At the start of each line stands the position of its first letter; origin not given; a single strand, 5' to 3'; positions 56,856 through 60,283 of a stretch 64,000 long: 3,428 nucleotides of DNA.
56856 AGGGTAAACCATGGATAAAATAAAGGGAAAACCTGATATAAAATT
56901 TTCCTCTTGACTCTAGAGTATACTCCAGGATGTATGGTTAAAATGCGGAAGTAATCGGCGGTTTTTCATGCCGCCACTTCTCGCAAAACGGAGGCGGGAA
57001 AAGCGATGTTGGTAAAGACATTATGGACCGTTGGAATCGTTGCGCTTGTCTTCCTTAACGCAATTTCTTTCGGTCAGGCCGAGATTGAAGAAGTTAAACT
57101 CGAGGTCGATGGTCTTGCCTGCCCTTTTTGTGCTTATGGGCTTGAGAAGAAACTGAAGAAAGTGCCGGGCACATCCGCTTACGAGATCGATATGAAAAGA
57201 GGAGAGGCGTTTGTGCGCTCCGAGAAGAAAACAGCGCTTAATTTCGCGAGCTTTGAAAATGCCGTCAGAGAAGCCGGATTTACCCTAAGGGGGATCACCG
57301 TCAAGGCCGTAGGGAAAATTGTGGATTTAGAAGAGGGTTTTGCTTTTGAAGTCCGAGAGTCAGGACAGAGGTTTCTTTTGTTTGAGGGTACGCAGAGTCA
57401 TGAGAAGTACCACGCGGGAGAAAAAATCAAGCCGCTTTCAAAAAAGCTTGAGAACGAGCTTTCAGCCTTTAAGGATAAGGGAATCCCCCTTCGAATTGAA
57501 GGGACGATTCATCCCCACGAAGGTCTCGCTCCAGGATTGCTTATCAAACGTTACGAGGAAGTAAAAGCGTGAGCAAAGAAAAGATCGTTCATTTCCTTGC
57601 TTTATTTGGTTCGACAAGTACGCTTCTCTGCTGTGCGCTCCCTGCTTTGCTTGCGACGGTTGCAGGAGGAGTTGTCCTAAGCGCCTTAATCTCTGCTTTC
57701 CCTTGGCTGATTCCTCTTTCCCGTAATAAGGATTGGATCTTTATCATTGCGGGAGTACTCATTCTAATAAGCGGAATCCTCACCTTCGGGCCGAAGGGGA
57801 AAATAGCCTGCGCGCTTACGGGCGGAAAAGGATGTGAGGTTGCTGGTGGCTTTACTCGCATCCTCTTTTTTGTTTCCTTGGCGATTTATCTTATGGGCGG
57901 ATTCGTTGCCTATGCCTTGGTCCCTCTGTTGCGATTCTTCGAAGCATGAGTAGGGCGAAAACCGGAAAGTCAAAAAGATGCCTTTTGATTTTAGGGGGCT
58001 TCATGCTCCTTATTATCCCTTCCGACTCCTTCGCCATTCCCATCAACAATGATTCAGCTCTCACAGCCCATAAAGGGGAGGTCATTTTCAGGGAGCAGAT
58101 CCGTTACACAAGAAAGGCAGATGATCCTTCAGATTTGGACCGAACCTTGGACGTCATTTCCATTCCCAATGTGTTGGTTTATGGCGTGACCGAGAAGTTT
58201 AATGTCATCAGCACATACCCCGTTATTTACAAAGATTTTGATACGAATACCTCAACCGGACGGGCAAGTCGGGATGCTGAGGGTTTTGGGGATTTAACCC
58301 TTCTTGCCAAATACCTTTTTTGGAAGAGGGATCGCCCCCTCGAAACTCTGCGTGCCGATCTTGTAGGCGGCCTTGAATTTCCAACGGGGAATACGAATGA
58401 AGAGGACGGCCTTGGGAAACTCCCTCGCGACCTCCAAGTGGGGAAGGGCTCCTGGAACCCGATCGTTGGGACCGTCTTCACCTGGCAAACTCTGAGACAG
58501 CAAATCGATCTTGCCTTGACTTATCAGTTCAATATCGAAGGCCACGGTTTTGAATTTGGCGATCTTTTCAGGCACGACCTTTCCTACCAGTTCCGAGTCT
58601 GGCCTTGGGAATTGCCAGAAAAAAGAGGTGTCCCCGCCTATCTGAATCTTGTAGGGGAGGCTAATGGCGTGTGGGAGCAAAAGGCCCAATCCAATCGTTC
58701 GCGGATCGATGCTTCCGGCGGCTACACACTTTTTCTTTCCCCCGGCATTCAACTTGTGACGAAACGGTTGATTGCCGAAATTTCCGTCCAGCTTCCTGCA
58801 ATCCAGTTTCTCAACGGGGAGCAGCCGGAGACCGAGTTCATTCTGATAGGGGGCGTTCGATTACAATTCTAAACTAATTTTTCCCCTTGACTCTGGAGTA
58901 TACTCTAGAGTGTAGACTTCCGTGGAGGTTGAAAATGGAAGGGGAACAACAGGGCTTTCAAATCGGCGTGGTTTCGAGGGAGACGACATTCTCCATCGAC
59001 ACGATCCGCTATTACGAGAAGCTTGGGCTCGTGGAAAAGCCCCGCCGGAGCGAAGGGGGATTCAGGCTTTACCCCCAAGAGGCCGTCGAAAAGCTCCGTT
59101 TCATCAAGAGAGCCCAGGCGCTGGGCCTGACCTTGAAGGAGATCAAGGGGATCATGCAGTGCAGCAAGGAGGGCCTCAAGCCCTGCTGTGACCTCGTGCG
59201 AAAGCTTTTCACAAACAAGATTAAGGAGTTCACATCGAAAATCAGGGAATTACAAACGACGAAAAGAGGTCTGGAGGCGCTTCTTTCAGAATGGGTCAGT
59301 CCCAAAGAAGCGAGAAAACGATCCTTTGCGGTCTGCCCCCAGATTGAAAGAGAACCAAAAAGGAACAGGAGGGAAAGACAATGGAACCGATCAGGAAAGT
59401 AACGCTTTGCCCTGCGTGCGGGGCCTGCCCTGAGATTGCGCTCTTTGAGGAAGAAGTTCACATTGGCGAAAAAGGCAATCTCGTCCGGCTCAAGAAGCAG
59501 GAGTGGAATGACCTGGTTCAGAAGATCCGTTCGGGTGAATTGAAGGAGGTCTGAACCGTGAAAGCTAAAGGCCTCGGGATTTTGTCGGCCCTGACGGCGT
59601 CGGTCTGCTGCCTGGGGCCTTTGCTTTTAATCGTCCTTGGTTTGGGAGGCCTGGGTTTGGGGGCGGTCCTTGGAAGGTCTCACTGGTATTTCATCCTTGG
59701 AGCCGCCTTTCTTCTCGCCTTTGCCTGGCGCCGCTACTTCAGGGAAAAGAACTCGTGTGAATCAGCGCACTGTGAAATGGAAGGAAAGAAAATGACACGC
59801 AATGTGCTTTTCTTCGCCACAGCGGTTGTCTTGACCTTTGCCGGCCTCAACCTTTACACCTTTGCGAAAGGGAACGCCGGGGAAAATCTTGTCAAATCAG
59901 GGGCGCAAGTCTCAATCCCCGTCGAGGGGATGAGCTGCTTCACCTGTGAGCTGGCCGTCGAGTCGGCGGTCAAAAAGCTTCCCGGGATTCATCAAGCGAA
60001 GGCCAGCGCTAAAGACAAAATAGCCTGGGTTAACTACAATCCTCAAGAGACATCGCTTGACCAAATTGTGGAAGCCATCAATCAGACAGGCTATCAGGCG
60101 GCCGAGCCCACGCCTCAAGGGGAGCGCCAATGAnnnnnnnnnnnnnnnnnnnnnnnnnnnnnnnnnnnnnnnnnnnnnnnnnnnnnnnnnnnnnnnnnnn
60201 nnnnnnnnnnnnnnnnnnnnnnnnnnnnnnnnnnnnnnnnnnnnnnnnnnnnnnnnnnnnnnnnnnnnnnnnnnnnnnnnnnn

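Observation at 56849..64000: Non-canonical mer-like heavy-metal island with an outer-membrane channel, multiple Cys-rich chaperones and a DedA + MerA-like pair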

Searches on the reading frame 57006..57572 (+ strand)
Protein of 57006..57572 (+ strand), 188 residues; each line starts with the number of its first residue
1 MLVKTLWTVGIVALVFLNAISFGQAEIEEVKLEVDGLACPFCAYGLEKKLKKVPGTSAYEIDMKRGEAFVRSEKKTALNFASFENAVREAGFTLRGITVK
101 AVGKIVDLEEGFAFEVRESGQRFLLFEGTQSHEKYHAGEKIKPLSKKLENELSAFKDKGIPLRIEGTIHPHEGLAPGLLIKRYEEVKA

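Call 4: search_protein_families(library=pfam, proteins=[window:57006-57572:+], max_evalue=0.01)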
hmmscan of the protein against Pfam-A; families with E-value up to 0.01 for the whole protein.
window:57006-57572:+ (188 aa): 1 family
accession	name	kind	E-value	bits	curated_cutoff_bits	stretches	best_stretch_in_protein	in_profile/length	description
PF00403.32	HMA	-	6.7e-05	23.6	24.8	1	32-92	2-61/62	Heavy-metal-associated domain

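Call 6: search_protein_families(library=ncbifam, proteins=[window:57006-57572:+], max_evalue=0.01)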
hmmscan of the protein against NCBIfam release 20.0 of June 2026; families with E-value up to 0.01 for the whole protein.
window:57006-57572:+ (188 aa): 11 families
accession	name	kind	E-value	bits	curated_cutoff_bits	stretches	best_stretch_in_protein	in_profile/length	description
NF047957.1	CopZ_AFE_1862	equivalog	1.5e-09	38.1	85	1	30-93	1-60/62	CopZ family metallochaperone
NF033556.1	MerTP_fusion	equivalog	5.7e-07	29.3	180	1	20-93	112-184/186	mercuric transport protein MerTP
TIGR02052.1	MerP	equivalog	1.1e-06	29.1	92.55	1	12-92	11-86/92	mercury resistance system periplasmic binding protein MerP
NF033794.2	chaper_CopZ_Eh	exception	4.1e-06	26.8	95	1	31-93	3-64/68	copper chaperone CopZ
NF033795.1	chaper_CopZ_Bs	exception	8.2e-06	25.9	91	1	31-93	3-64/66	copper chaperone CopZ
NF041115.1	UxxU_metal_bind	equivalog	1.2e-05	25.4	95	1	25-92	1-67/74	metal-binding (seleno)protein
NF010311.1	PRK13748.1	subfamily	0.00015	20.7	600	1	31-95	2-64/560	mercury(II) reductase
NF033775.1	P_type_ZntA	exception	0.00095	17.6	1240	1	27-104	47-121/732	Zn(II)/Cd(II)/Pb(II) translocating P-type ATPase ZntA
NF008262.1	PRK11033.1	equivalog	0.0011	17.5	1005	1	29-100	42-110/731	zinc/cadmium/mercury/lead-transporting ATPase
TIGR00003.1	TIGR00003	subfamily_domain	0.0013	18.9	62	1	30-93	2-64/66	copper ion binding protein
NF045683.1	MerT_CopZ_Se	exception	0.005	16.3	375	1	27-93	161-226/235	MerT/CopZ fusion-like heavy metal transport selenoprotein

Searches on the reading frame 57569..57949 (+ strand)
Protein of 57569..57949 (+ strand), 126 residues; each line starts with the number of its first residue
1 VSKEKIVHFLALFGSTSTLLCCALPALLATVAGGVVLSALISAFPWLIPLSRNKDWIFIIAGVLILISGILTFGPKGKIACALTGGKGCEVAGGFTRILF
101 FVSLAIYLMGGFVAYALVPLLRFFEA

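Call 4: search_protein_families(library=pfam, proteins=[window:57569-57949:+], max_evalue=0.01)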
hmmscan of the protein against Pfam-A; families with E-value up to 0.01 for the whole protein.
window:57569-57949:+ (126 aa): 0 families

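Call 6: search_protein_families(library=ncbifam, proteins=[window:57569-57949:+], max_evalue=0.01)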
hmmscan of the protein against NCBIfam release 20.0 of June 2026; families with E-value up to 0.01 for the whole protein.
window:57569-57949:+ (126 aa): 0 families

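Call 47: search_protein_families(library=pfam, proteins=[window:57569-57949:+], max_evalue=1)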
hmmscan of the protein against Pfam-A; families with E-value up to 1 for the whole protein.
window:57569-57949:+ (126 aa): 1 family
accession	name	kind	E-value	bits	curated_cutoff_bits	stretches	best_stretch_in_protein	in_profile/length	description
PF05915.17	TMEM_230_134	-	0.37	11.3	26.8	1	34-88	60-110/119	Transmembrane proteins 230/134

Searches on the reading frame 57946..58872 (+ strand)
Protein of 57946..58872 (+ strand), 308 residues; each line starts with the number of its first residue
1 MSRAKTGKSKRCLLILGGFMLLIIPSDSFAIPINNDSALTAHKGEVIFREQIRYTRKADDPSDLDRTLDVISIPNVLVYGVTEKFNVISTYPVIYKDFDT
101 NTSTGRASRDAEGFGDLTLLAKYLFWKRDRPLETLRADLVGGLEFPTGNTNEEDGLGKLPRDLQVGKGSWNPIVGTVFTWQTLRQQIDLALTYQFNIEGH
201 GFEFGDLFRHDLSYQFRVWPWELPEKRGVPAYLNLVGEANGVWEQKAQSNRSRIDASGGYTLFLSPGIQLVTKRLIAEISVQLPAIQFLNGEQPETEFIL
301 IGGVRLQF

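Call 4: search_protein_families(library=pfam, proteins=[window:57946-58872:+], max_evalue=0.01)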
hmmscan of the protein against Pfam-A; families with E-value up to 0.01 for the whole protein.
window:57946-58872:+ (308 aa): 1 family
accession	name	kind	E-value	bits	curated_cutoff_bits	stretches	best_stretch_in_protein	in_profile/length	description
PF13557.12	Phenol_MetA_deg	-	5.3e-09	36.9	22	1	94-270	49-217/242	Putative MetA-pathway of phenol degradation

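Call 6: search_protein_families(library=ncbifam, proteins=[window:57946-58872:+], max_evalue=0.01)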
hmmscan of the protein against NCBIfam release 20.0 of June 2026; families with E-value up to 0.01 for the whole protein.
window:57946-58872:+ (308 aa): 0 families

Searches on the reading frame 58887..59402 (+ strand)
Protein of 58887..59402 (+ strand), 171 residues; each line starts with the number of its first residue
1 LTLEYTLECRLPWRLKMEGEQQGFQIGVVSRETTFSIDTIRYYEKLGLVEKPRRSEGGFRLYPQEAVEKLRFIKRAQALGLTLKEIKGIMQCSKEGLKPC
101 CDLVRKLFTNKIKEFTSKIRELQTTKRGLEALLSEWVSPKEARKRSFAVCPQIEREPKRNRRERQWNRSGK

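Call 4: search_protein_families(library=pfam, proteins=[window:58887-59402:+], max_evalue=0.01)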
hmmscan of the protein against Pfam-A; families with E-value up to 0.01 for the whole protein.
window:58887-59402:+ (171 aa): 3 families
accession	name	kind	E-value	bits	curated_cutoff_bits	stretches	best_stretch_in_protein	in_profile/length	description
PF13411.12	MerR_1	-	9.3e-18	64.5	21.6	1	25-91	2-67/69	MerR HTH family regulatory protein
PF09278.17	MerR-DNA-bind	-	6.6e-15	55.9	25.4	1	67-132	1-65/65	MerR, DNA binding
PF00376.29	MerR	-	1.9e-11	44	28.2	1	26-62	2-38/38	MerR family regulatory protein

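Call 6: search_protein_families(library=ncbifam, proteins=[window:58887-59402:+], max_evalue=0.01)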
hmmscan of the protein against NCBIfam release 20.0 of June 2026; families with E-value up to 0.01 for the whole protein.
window:58887-59402:+ (171 aa): 17 families
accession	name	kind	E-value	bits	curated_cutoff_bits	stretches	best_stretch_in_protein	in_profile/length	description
NF007069.0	PRK09514.1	equivalog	6.8e-26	90.9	143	1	24-132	2-110/141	Zn(2+)-responsive transcriptional regulator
TIGR02051.1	MerR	equivalog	8.6e-26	90.6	150.85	1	26-154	2-122/124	mercury resistance transcriptional regulator MerR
TIGR02043.1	ZntR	equivalog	4.9e-24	85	167.95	1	24-132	2-110/131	Zn(2+)-responsive transcriptional regulator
TIGR02044.1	CueR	equivalog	5.8e-24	84.6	147.4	1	25-135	2-111/127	Cu(I)-responsive transcriptional regulator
TIGR02047.1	CadR-PbrR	equivalog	9.5e-24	83.9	151.45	1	25-133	2-109/127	Cd(II)/Pb(II)-responsive transcriptional regulator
NF010315.0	PRK13752.1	subfamily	1.9e-16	60.4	261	1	18-153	2-129/144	mercury resistance transcriptional regulator MerR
NF007590.0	PRK10227.1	equivalog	1.2e-13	51.2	244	1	26-134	3-110/135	Cu(I)-responsive transcriptional regulator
NF041849.1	trans_regNmlR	equivalog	3.1e-13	49.8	175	1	26-132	3-108/117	stress response transcriptional regulator NmlR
NF047375.1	HeatShock_HspR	equivalog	1.7e-11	44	105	1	24-95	4-75/92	heat shock protein transcriptional repressor HspR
NF053782.1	ChlnTransRegdde3219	equivalog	1.5e-10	41.1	450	1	21-124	4-104/278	choline utilization transcriptional activator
NF047377.1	heat_HspR_dupli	exception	3.6e-10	39.7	300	1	35-135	17-112/214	heat shock protein transcriptional repressor HspR, fused homodimer type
TIGR01950.1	SoxR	equivalog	5.9e-10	39.1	116.9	1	25-130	3-107/142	redox-sensitive transcriptional activator SoxR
NF050798.1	TF_FtsR_Actino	equivalog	1.8e-08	34.8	150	1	36-97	18-79/223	transcriptional regulator FtsR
NF053740.1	TransRegTnrAGPos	equivalog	3.2e-07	30.5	140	1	24-97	13-85/108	hypothetical protein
NF052513.1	TransRegCarH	equivalog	9.3e-07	28.4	400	1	24-84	7-67/274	HTH-type transcriptional repressor CarH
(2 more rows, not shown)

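Call 31: search_solved_structures(query=window:58935-59402:+, max_evalue=1e-8, show_alignments=5)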
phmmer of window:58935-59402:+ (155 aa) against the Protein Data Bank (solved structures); distinct sequences matched with E-value up to 1e-8: 10.
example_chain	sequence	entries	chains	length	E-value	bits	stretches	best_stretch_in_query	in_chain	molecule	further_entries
4ua1_A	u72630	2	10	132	2.5e-18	69.7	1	8-118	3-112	Regulatory protein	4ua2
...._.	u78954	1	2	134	1.2e-14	57.7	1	1-137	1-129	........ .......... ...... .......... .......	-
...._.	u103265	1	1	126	1.5e-14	57.4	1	9-108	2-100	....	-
6jgv_A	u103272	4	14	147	1.9e-14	57.1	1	9-108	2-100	CadR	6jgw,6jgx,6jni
6jyw_A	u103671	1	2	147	2.4e-14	56.7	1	9-108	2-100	CadR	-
5gpe_A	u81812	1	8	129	2.5e-14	56.7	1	9-121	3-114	Transcriptional regulator, MerR-family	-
6ldi_G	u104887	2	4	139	9.2e-12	48.4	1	9-118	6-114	HTH-type transcriptional regulator CueR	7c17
4wls_A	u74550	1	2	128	1.2e-11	48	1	11-118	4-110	HTH-type transcriptional regulator CueR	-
1q05_A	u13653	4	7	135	1.3e-11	47.8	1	11-118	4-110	Transcriptional regulator cueR | HTH-type transcriptional regulator CueR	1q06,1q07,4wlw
6xh7_G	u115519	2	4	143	1.6e-11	47.6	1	11-118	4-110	HTH-type transcriptional regulator CueR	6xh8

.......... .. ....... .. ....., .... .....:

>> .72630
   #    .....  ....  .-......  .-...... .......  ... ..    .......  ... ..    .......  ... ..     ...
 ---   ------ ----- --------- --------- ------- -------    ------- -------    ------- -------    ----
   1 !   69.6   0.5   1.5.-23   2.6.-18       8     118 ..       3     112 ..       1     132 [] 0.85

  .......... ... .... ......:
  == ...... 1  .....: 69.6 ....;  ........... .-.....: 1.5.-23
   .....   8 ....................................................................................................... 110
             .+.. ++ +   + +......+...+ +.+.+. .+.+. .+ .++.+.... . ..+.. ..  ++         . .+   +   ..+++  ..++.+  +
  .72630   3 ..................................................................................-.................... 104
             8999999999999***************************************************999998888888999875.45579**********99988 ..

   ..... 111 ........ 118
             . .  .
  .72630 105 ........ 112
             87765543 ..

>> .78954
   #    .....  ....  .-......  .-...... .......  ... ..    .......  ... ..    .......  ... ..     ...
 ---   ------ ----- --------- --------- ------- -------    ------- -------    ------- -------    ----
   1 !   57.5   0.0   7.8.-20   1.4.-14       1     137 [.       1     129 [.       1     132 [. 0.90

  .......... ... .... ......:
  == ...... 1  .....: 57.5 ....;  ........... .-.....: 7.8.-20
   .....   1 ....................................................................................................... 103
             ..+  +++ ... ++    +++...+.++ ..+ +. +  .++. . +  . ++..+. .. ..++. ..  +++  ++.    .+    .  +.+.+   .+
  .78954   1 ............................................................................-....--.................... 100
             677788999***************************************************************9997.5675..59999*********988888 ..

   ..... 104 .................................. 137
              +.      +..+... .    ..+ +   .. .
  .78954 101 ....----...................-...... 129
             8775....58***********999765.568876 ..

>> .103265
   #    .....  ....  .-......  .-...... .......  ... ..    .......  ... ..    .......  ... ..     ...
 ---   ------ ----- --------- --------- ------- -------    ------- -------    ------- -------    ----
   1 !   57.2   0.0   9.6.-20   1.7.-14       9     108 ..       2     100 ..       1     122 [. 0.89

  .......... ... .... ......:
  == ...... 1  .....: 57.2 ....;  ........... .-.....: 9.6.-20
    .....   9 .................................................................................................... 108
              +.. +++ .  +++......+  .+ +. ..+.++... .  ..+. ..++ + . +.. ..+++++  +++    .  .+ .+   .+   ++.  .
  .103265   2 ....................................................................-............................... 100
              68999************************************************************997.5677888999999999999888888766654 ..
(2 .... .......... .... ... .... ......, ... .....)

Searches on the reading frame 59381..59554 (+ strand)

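Call 4: search_protein_families(library=pfam, proteins=[window:59381-59554:+], max_evalue=0.01)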
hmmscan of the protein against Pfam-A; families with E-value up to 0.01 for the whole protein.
window:59381-59554:+ (57 aa): 0 families

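Call 6: search_protein_families(library=ncbifam, proteins=[window:59381-59554:+], max_evalue=0.01)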
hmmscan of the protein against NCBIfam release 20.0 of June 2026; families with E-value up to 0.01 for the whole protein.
window:59381-59554:+ (57 aa): 0 families

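Call 47: search_protein_families(library=pfam, proteins=[window:59381-59554:+], max_evalue=1)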
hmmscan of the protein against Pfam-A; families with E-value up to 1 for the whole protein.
window:59381-59554:+ (57 aa): 1 family
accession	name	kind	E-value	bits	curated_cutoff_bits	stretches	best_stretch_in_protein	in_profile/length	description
PF24543.1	Usp-48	-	0.015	15.6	27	1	7-53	60-109/115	Usp-48 domain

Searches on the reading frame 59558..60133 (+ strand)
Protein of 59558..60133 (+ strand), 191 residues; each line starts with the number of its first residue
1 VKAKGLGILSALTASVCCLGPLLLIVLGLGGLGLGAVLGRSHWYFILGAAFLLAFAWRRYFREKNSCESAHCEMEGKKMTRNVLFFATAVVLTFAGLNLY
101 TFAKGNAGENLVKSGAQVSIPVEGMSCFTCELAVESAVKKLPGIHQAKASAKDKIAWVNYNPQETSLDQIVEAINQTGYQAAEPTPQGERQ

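Call 4: search_protein_families(library=pfam, proteins=[window:59558-60133:+], max_evalue=0.01)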
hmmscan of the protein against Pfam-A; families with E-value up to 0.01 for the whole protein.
window:59558-60133:+ (191 aa): 3 families
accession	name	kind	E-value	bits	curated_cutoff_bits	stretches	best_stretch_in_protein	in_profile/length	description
PF02411.20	MerT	-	9e-15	55.2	32.9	1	7-93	14-103/116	MerT mercuric transport protein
PF00403.32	HMA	-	8.9e-13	48.9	24.8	1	120-180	2-62/62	Heavy-metal-associated domain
PF03741.22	TerC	-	0.0061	16.8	27.8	1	15-85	32-99/178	Integral membrane protein TerC family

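Call 6: search_protein_families(library=ncbifam, proteins=[window:59558-60133:+], max_evalue=0.01)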
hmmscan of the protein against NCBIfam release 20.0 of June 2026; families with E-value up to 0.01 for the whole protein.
window:59558-60133:+ (191 aa): 17 families
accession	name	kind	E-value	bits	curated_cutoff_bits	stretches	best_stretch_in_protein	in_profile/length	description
NF033556.1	MerTP_fusion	equivalog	3.8e-30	104.9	180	1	7-181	2-185/186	mercuric transport protein MerTP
NF041115.1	UxxU_metal_bind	equivalog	1.1e-16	60.7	95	1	116-182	4-70/74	metal-binding (seleno)protein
NF045683.1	MerT_CopZ_Se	exception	1.2e-15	57.7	375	2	8-92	20-108/235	MerT/CopZ fusion-like heavy metal transport selenoprotein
NF033795.1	chaper_CopZ_Bs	exception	3.8e-15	55.8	91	1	118-180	2-64/66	copper chaperone CopZ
NF010314.2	PRK13751.2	equivalog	4.2e-15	55.9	150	1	7-94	14-104/116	mercuric ion transporter MerT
NF033794.2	chaper_CopZ_Eh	exception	2.2e-14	53.3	95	1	120-181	4-65/68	copper chaperone CopZ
NF047957.1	CopZ_AFE_1862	equivalog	3.8e-12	46.5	85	1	120-181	3-61/62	CopZ family metallochaperone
TIGR00003.1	TIGR00003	subfamily_domain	3.4e-11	43.2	62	1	117-181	1-65/66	copper ion binding protein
TIGR02052.1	MerP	equivalog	1.6e-10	41.3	92.55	1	116-181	23-88/92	mercury resistance system periplasmic binding protein MerP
NF010311.1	PRK13748.1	subfamily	4.6e-08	32.4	600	1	120-183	3-65/560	mercury(II) reductase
NF008262.1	PRK11033.1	equivalog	2e-06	26.6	1005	1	109-183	34-106/731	zinc/cadmium/mercury/lead-transporting ATPase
NF007952.0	PRK10671.1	equivalog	8.6e-06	24.2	1316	1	117-182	104-166/838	copper-exporting P-type ATPase CopA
NF033775.1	P_type_ZntA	exception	9e-06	24.2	1240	1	109-183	41-113/732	Zn(II)/Cd(II)/Pb(II) translocating P-type ATPase ZntA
NF033781.1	chaper_CopP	exception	4.9e-05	23.4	112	1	118-180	2-63/65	copper-binding metallochaperone CopP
NF033560.1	merT_RC607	exception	9.1e-05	22.8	130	1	7-53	9-55/97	mercuric transport protein MerT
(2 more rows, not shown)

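Call 71: search_solved_structures(query=window:59558-60133:+, max_evalue=0.001, show_alignments=0)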
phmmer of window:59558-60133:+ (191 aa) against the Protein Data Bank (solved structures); distinct sequences matched with E-value up to 0.001: 34.
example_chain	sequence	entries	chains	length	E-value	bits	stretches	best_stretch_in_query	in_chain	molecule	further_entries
7xuk_A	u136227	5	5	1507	1.6e-32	115.7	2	112-182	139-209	Copper-transporting ATPase 2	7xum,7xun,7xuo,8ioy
7si3_A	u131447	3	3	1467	1.3e-25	93.2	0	109-182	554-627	P-type Cu(+) transporter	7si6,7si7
2rml_A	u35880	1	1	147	1.3e-16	64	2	116-182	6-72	Copper-transporting P-type ATPase copA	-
1p6t_A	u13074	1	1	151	1.8e-16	63.5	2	116-182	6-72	Potential copper-transporting ATPase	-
8q73_A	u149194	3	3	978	2e-13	53.5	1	119-181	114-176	Copper-transporting ATPase HMA4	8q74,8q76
2rop_A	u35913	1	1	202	2.6e-13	53.2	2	106-182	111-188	Copper-transporting ATPase 2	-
1kvi_A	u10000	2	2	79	1.4e-08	37.7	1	117-184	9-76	Copper-transporting ATPase 1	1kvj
3cjk_B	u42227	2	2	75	2.1e-08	37.2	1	118-182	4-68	Copper-transporting ATPase 1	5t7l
2k1r_A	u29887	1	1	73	2.5e-08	36.9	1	117-181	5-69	Copper-transporting ATPase 1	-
2lqb_A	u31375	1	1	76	2.2e-07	33.9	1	116-182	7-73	Copper-transporting ATPase 2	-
1jww_A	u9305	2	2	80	2.3e-07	33.8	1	119-181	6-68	Potential copper-transporting ATPase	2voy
1kqk_A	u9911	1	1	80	2.3e-07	33.8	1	119-181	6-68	POTENTIAL COPPER-TRANSPORTING ATPASE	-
1opz_A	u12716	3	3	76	2.5e-07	33.7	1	116-181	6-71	Potential copper-transporting ATPase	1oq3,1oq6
1cpz_A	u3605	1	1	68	3e-07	33.4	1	120-181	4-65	Copper chaperone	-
2l3m_A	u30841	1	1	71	3.1e-07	33.3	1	116-180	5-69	Copper-ion-binding protein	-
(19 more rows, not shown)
